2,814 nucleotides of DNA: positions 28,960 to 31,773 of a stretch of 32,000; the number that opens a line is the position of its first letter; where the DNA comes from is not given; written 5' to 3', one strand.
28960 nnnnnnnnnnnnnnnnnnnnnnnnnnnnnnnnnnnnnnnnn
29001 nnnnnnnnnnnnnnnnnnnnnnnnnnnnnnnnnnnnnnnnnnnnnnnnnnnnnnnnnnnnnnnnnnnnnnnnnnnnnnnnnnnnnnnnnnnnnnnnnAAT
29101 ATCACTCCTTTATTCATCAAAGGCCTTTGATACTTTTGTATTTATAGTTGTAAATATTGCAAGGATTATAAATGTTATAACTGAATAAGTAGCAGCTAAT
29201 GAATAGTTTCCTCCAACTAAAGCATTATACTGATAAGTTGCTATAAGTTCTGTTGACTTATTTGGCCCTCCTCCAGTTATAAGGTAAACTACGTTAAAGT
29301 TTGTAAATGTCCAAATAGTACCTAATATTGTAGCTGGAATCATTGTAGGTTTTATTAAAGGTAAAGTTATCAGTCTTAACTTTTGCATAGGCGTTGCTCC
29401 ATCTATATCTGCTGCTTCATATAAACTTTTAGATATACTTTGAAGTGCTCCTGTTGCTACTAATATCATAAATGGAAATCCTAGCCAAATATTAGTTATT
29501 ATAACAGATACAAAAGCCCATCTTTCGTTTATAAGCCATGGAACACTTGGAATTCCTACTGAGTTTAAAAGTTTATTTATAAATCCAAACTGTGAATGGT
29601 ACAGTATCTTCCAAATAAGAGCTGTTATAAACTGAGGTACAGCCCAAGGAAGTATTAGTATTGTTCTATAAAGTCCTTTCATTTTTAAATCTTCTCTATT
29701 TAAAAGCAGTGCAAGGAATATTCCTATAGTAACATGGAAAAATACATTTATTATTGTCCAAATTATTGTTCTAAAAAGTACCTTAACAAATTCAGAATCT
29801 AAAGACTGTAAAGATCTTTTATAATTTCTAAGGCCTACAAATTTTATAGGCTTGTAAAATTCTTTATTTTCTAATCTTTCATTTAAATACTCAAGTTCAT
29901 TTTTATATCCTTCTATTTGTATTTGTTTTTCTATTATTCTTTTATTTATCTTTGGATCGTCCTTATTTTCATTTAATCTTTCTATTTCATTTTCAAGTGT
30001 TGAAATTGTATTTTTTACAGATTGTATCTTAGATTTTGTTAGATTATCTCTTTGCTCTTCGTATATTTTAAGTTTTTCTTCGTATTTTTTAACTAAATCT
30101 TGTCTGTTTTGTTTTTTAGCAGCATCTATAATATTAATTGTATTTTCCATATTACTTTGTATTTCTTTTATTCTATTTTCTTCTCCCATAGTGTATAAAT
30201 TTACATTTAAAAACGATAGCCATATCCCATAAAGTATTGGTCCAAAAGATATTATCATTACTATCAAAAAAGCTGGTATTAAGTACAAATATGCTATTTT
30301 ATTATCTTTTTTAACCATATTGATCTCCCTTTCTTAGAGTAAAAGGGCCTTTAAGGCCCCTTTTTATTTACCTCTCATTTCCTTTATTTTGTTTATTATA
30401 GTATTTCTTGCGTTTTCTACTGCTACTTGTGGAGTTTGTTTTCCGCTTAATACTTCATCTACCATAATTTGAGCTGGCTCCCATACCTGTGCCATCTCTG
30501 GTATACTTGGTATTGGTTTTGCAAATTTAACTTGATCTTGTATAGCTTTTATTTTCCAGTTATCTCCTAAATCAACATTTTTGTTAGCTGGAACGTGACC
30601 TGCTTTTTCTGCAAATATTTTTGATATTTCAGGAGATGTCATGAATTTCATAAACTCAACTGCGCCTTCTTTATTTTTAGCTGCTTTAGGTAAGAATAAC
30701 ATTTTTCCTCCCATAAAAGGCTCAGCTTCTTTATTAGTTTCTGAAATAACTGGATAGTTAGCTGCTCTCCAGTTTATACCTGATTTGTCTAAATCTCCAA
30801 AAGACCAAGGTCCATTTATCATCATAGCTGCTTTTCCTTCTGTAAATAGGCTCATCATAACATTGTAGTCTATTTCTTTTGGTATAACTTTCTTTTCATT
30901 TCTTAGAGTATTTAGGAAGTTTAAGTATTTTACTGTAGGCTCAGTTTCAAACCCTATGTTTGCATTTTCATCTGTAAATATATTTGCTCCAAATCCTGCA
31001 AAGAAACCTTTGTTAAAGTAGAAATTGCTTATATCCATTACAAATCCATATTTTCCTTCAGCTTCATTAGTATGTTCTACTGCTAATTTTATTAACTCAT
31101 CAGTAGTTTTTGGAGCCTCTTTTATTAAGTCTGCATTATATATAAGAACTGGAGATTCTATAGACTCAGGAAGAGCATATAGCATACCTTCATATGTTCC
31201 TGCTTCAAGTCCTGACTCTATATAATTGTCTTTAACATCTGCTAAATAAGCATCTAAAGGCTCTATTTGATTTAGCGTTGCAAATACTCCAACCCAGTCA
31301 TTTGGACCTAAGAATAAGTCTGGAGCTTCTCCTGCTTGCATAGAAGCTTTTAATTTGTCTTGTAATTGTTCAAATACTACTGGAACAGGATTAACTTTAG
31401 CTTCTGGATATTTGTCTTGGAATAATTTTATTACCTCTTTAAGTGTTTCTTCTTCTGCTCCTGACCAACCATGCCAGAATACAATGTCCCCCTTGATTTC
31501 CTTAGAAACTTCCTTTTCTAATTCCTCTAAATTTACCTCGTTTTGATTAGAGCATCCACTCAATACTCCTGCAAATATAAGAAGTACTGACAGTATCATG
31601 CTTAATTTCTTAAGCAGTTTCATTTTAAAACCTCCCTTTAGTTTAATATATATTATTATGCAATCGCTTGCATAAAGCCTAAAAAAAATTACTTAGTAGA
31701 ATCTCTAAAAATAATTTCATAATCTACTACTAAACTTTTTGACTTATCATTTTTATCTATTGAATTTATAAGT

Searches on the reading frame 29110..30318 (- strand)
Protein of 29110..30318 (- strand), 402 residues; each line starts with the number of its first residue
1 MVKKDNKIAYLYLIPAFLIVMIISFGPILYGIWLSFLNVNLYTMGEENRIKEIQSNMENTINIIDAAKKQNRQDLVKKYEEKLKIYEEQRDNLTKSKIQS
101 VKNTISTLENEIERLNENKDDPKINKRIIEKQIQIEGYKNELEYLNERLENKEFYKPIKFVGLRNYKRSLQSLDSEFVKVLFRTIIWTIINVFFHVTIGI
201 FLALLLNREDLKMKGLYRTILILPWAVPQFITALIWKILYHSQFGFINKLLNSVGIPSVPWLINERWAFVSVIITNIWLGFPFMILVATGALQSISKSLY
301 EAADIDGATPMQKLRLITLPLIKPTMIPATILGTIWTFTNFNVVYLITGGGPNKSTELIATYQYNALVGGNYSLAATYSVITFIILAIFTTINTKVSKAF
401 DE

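Call 70: search_protein_families(library=pfam, proteins=[window:29110-30318:-], max_evalue=0.00001)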
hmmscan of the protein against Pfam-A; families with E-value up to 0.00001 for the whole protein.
window:29110-30318:- (402 aa): 1 family
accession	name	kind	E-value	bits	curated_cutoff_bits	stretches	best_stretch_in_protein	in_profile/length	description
PF00528.27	BPD_transp_1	-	8.4e-20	71.7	26.4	1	196-396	2-182/184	Binding-protein-dependent transport system inner membrane component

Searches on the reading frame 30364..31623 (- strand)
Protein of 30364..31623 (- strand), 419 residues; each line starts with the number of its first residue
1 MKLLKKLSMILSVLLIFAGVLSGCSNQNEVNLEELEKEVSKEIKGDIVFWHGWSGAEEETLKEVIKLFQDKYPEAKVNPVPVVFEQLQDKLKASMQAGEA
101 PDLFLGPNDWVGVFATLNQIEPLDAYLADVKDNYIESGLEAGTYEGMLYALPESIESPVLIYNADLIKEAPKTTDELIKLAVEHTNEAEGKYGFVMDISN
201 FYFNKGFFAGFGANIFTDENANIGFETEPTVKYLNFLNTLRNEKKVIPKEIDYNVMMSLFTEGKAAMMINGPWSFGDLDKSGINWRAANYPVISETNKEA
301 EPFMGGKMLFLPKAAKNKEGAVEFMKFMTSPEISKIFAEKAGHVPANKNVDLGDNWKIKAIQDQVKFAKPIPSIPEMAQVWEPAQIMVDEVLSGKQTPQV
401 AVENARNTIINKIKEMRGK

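Call 70: search_protein_families(library=pfam, proteins=[window:30364-31623:-], max_evalue=0.00001)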
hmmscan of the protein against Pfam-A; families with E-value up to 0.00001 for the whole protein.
window:30364-31623:- (419 aa): 2 families
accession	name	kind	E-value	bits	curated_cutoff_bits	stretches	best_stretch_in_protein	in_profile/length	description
PF13416.11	SBP_bac_8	-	4.6e-46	158.3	27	1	64-357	2-272/279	Bacterial extracellular solute-binding protein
PF01547.30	SBP_bac_1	-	2.2e-40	140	26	1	57-332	6-304/307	Bacterial extracellular solute-binding protein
